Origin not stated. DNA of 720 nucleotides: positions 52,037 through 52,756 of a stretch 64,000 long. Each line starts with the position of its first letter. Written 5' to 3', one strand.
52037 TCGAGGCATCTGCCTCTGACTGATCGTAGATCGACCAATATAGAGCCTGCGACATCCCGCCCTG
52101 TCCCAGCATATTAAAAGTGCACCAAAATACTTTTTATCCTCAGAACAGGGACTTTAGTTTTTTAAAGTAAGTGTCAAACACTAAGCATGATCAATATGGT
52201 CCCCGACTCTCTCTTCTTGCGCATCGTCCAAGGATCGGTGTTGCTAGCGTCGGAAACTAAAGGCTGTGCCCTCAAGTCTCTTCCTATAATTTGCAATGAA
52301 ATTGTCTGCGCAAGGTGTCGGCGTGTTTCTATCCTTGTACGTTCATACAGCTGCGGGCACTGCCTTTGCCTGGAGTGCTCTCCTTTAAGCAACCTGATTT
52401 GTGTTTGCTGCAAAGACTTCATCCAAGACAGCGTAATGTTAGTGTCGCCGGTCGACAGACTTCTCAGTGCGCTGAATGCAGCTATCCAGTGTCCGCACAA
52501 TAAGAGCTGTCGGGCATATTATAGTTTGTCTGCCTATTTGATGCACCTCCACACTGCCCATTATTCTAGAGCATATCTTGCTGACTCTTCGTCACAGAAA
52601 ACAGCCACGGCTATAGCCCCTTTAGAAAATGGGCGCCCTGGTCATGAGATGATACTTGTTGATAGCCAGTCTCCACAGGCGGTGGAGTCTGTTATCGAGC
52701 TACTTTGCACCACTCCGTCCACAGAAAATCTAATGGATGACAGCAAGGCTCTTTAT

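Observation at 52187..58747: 2186-aa protein with only an N-terminal RING finger: a giant E3 ligase candidate with ~2100 aa of unassigned sequence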

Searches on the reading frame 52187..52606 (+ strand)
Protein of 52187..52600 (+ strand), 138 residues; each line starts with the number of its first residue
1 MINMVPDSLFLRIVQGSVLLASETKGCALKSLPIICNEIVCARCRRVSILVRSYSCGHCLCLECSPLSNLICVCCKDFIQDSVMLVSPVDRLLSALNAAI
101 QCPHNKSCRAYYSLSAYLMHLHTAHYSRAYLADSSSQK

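Call 5: search_protein_families(library=pfam, proteins=[window:52187-52600:+], max_evalue=10)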
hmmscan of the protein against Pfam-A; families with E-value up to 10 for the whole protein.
window:52187-52600:+ (138 aa): 2 families
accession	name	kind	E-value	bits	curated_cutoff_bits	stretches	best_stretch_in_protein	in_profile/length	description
PF23780.1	S-AdoMet_lyase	-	0.1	13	28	1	67-92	65-90/133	S-Adenosylmethionine lyase family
PF25080.1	zf_RING-like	-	0.1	13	27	1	39-65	1-27/48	RING zinc finger-like domain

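Call 32: search_solved_structures(query=A5, max_evalue=10, show_alignments=5)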
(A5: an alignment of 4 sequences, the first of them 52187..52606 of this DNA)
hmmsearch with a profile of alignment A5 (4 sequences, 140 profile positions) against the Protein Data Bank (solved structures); distinct sequences matched with E-value up to 10: 8.
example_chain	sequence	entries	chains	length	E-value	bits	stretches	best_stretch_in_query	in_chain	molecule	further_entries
4auq_B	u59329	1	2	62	0.22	14.4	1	34-75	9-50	BACULOVIRAL IAP REPEAT-CONTAINING PROTEIN 7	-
6s53_B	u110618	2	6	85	0.32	13.8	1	32-76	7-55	E3 ubiquitin-protein ligase TRIM21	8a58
6fga_A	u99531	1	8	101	0.42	13.5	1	32-76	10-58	E3 ubiquitin-protein ligase TRIM21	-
9udq_J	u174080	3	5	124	0.51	13.2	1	76-136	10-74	Protein OPG161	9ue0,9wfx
9ue8_C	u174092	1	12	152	0.65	12.8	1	76-136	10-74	Protein OPG161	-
6hpr_A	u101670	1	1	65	0.69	12.8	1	35-83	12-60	Baculoviral IAP repeat-containing protein 2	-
7bbd_B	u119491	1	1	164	0.91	12.4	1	30-76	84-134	Polyubiquitin-B,E3 ubiquitin-protein ligase TRIM21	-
8ikm_A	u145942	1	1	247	6.5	9.6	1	28-81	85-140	E3 ubiquitin-protein ligase parkin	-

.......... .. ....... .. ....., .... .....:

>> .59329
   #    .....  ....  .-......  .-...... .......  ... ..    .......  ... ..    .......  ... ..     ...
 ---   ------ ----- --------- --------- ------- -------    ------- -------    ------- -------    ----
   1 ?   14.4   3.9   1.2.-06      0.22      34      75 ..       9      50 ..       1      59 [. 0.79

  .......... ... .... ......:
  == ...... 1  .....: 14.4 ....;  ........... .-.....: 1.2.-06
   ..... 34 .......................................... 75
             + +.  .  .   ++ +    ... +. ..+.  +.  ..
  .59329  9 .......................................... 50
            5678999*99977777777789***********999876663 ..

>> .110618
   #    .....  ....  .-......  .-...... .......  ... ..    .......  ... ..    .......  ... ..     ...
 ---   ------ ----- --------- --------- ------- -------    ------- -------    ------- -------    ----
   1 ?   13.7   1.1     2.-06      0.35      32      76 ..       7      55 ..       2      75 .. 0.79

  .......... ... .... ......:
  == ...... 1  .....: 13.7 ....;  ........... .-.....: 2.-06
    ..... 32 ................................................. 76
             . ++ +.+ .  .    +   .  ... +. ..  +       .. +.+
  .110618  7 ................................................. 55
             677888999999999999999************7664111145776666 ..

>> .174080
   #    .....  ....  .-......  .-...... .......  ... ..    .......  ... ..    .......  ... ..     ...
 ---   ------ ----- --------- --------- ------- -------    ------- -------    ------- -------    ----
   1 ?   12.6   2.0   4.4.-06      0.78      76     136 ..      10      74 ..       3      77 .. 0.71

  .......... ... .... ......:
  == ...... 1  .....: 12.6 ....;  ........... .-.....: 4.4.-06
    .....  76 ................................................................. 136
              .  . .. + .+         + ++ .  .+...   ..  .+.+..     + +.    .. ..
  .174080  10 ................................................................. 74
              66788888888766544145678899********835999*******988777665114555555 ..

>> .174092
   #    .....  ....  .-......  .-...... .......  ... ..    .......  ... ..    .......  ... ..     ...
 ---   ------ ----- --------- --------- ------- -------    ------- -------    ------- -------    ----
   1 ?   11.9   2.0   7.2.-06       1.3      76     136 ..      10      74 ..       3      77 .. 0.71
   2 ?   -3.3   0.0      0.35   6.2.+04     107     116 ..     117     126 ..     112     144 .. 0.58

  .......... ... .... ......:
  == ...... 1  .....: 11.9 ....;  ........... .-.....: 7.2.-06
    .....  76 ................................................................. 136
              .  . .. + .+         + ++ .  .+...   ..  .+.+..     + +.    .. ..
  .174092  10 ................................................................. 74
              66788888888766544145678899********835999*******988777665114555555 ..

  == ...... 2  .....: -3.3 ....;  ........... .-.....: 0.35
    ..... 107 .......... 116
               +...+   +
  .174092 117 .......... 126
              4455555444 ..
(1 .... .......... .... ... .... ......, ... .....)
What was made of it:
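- On RING-HC (C3HC4) finger: PDB RINGs score E=0.22-0.9 (call 32).
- Closest known: IAP/TRIM-type C3HC4 RING fingers. Same: These are the best, though sub-threshold, PDB hits (call 32).
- Five of the eight best PDB profile hits are E3 RING domains with ligands in register (call 32). K76 (R76 in assemblage B) aligns with TRIM21 Arg after the last Cys (call 32). PDB hits are at E=0.2-0.9 (call 32). The top PDB hits are specifically RING E3 domains, with ligands 1-8 aligned (call 32).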

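Call 33: search_protein_families(library=pfam, alignment_id=A5, max_evalue=10)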
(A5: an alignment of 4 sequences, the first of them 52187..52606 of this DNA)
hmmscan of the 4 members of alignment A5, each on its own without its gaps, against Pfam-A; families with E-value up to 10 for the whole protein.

A. member 1, window:52187-52606:+ (140 aa): 2 families
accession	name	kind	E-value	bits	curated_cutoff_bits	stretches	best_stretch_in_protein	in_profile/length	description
PF23780.1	S-AdoMet_lyase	-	0.1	13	28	1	67-92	65-90/133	S-Adenosylmethionine lyase family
PF25080.1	zf_RING-like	-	0.1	13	27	1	39-65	1-27/48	RING zinc finger-like domain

B. families by the number of members that match (of 4 scanned): 3 families
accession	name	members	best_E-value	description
PF25080.1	zf_RING-like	4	0.1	RING zinc finger-like domain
PF11581.13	Argos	1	0.087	Antagonist of EGFR signalling, Argos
PF23780.1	S-AdoMet_lyase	1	0.1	S-Adenosylmethionine lyase family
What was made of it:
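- On RING-HC (C3HC4) finger: Only PF25080 zf_RING-like at E=0.1, 13 bits against a cutoff of 27 (calls 5, 33).
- Closest known: IAP/TRIM-type C3HC4 RING fingers. Different: The score is below every curated threshold (calls 5, 33).
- PF25080 zf_RING-like is the one hit shared by all 4 orthologs (call 33). The divergence is large enough to fall below every RING HMM (calls 5, 33).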
